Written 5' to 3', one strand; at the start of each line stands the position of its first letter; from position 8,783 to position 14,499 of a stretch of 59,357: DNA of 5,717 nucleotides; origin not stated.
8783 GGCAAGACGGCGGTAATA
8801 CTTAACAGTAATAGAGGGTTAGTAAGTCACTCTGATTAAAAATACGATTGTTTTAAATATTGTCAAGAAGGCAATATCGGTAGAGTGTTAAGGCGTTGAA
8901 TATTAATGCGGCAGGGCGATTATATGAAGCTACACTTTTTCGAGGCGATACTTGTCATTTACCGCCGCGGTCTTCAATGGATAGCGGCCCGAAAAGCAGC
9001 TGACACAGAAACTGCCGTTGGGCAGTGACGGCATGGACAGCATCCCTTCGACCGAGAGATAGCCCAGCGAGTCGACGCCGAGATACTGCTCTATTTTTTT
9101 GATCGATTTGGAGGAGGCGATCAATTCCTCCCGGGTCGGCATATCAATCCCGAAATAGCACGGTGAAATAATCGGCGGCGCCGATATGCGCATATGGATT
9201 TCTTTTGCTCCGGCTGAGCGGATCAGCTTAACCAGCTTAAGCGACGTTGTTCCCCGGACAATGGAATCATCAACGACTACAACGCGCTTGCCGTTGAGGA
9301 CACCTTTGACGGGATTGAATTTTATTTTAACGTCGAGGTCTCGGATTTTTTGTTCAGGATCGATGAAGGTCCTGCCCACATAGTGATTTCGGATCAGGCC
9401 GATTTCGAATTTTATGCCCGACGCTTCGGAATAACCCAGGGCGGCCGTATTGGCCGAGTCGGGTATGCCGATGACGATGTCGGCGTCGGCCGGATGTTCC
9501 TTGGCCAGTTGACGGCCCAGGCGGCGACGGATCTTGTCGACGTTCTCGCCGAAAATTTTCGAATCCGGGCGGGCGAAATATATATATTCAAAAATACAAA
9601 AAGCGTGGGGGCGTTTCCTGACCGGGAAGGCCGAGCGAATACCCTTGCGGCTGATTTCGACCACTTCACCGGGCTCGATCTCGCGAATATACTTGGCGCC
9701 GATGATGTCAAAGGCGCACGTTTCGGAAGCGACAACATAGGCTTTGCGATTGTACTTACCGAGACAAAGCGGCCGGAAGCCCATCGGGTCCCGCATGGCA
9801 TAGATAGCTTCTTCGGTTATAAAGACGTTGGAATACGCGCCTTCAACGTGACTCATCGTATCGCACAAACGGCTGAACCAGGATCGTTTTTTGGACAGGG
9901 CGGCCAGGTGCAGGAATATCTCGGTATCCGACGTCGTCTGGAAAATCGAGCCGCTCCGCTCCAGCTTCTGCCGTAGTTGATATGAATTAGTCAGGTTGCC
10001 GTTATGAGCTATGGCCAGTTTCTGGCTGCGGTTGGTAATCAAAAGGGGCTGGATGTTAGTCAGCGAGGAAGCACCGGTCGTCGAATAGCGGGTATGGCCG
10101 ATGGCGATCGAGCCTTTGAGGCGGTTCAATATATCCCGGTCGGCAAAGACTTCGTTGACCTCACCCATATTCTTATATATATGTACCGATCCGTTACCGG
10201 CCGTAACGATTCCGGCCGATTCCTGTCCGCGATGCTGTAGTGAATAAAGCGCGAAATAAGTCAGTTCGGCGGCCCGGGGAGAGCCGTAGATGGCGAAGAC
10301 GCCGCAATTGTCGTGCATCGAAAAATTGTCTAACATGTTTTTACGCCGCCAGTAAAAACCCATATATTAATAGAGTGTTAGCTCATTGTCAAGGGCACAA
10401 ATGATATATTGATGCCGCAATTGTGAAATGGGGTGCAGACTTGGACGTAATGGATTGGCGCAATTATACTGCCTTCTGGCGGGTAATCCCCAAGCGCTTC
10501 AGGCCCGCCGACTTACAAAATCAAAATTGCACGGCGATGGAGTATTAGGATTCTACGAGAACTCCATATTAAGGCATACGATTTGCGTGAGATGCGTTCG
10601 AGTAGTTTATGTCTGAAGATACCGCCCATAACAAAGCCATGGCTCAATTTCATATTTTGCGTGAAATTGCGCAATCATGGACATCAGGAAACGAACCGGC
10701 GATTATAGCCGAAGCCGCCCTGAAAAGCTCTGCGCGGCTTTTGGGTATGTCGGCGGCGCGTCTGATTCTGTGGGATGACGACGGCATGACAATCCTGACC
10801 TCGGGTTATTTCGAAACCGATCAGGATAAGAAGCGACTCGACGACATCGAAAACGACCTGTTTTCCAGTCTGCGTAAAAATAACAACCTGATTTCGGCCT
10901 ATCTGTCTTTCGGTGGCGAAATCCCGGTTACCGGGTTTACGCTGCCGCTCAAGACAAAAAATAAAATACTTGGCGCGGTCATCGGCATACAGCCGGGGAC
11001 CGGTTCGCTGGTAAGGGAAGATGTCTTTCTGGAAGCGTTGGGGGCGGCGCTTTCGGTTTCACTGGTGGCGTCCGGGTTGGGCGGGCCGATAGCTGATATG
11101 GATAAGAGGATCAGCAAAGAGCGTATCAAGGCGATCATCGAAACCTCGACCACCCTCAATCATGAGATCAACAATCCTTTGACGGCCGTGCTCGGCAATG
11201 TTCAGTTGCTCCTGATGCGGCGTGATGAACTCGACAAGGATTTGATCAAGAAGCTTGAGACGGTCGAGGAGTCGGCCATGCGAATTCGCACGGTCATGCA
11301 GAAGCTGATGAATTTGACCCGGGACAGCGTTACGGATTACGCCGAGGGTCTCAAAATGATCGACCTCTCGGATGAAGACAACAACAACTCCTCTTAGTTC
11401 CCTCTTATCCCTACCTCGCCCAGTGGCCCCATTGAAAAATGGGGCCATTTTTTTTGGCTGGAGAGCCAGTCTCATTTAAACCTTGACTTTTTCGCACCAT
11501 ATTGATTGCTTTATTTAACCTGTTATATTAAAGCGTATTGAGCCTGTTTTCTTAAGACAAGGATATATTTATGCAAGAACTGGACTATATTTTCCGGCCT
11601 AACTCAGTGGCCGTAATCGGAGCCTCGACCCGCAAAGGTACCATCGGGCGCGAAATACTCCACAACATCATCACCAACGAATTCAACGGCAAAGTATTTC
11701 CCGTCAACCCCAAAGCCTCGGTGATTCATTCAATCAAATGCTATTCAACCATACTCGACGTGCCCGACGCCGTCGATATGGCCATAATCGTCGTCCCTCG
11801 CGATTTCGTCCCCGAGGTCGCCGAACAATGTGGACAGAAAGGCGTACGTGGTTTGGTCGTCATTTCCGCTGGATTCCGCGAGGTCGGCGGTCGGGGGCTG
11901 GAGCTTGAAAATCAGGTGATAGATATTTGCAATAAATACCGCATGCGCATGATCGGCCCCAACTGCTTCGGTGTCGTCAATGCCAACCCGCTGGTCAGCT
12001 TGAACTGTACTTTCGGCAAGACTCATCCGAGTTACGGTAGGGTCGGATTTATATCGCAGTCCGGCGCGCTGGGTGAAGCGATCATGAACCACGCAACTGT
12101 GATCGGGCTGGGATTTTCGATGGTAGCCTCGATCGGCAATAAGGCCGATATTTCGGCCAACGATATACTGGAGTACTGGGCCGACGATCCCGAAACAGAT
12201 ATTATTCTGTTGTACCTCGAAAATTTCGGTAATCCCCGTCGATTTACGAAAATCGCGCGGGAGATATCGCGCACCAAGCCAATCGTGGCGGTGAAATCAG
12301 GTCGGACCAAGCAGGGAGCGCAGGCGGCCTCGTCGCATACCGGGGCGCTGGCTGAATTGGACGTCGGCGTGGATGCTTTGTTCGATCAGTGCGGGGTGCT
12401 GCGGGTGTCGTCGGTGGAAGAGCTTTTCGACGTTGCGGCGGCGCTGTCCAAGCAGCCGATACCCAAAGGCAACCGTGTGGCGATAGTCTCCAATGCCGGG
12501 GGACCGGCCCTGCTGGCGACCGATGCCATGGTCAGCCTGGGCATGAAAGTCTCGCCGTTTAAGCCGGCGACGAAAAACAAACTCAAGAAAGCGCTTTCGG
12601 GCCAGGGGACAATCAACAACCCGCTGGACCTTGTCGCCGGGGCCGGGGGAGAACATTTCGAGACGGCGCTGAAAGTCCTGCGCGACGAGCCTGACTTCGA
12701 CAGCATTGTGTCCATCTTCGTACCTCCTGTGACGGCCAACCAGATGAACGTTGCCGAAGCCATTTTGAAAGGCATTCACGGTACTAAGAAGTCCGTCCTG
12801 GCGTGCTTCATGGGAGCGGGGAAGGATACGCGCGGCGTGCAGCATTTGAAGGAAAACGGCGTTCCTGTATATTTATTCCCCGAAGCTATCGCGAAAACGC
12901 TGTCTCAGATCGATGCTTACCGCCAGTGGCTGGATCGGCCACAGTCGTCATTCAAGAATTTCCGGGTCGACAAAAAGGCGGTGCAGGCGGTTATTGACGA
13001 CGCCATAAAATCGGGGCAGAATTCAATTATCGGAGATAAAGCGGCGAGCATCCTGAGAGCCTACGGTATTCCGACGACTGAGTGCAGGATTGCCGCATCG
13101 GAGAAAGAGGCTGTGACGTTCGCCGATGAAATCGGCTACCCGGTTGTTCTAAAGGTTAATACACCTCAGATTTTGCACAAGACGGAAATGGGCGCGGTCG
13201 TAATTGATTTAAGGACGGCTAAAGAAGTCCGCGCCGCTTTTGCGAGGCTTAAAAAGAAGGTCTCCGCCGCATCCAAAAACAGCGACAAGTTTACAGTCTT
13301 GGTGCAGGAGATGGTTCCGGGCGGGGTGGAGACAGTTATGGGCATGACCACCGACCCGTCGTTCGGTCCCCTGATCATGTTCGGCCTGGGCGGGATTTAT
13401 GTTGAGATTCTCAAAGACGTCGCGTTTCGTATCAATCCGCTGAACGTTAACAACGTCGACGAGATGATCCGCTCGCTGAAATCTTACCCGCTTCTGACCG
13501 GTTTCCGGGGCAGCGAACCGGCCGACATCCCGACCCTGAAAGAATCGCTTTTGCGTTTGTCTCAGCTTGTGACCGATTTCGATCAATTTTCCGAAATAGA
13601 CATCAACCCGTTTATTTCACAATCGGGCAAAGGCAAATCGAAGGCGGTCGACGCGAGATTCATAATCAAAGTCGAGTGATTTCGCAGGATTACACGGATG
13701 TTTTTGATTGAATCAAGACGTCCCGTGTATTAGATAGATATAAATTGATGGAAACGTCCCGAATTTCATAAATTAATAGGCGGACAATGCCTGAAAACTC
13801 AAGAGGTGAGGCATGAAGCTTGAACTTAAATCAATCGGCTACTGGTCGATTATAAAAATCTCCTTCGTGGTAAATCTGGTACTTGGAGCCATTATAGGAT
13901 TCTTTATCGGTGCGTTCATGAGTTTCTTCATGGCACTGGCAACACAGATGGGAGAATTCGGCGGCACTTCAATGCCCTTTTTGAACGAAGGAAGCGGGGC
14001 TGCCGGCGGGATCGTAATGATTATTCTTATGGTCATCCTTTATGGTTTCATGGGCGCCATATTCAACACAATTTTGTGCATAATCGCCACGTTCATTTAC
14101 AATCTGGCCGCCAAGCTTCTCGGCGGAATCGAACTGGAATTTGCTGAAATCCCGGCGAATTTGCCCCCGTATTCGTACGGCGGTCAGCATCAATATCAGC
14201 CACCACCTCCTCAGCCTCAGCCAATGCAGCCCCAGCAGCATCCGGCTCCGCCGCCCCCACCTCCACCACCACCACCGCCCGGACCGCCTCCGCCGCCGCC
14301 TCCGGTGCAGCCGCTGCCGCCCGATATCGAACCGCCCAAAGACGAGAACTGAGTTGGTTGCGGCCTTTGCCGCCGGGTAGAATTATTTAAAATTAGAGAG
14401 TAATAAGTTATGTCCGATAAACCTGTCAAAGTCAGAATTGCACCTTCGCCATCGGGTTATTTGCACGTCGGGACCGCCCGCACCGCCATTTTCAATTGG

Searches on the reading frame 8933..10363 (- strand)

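Call 35: search_protein_families(library=ncbifam, proteins=[window:8933-10363:-], max_evalue=0.00001)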
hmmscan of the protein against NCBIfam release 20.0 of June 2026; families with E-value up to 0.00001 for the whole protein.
window:8933-10363:- (477 aa): 8 families
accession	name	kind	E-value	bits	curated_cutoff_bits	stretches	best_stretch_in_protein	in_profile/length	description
TIGR01134.1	purF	equivalog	8.2e-155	516.4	350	1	20-462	1-432/432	amidophosphoribosyltransferase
NF001484.0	PRK00331.1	subfamily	7.2e-33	113.8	381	1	20-242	2-221/601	isomerizing glutamine--fructose-6-phosphate transaminase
TIGR01135.1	glmS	equivalog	9.5e-29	100.3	418.05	1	20-243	1-221/607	glutamine--fructose-6-phosphate transaminase (isomerizing)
TIGR01536.1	asn_synth_AEB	equivalog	5.4e-19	68.6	267.1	1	20-218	1-166/517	asparagine synthase (glutamine-hydrolyzing)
NF006949.0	PRK09431.1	equivalog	2.3e-14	52.9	499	1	85-238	43-184/554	asparagine synthase B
TIGR03108.1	eps_aminotran_1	hypoth_equivalog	3.2e-10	39.3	816.9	1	83-218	41-166/628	XrtA/PEP-CTERM system amidotransferase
TIGR03104.1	trio_amidotrans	equivalog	4.4e-08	31.8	570.1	1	83-217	40-164/589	N-acetylglutaminylglutamine amidotransferase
TIGR01251.1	ribP_PPkin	subfamily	8.7e-07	28.1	113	1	338-399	189-251/309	ribose-phosphate diphosphokinase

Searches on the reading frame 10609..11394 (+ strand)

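Call 35: search_protein_families(library=ncbifam, proteins=[window:10609-11394:+], max_evalue=0.00001)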
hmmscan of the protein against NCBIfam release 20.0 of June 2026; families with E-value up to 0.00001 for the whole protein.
window:10609-11394:+ (262 aa): 2 families
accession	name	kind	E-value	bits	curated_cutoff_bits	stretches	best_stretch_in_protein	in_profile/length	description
NF008468.0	PRK11360.1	equivalog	1.9e-07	29.9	646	1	170-239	390-457/616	two-component system sensor histidine kinase AtoS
NF052574.1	HisKinEspCMyxo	equivalog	4.6e-06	25.1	1200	1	167-243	408-487/785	serine histidine kinase EspC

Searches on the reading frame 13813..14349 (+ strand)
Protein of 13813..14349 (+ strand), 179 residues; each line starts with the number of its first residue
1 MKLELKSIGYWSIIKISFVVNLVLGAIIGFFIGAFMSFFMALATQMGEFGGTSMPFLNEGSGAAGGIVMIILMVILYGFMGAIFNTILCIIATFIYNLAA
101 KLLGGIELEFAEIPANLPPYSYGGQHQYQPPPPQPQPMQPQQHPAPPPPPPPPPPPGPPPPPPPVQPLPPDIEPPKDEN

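Call 35: search_protein_families(library=ncbifam, proteins=[window:13813-14349:+], max_evalue=0.00001)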
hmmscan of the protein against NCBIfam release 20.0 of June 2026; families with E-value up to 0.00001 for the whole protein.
window:13813-14349:+ (179 aa): 0 families

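Call 67: search_protein_families(library=pfam, proteins=[window:13813-14349:+], max_evalue=0.00001)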
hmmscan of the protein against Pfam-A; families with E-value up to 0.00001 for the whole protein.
window:13813-14349:+ (179 aa): 1 family
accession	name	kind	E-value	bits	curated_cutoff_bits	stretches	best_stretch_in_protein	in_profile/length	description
PF12089.13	DUF3566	-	1.5e-10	41.9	22.2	1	2-112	5-118/118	Transmembrane domain of unknown function (DUF3566)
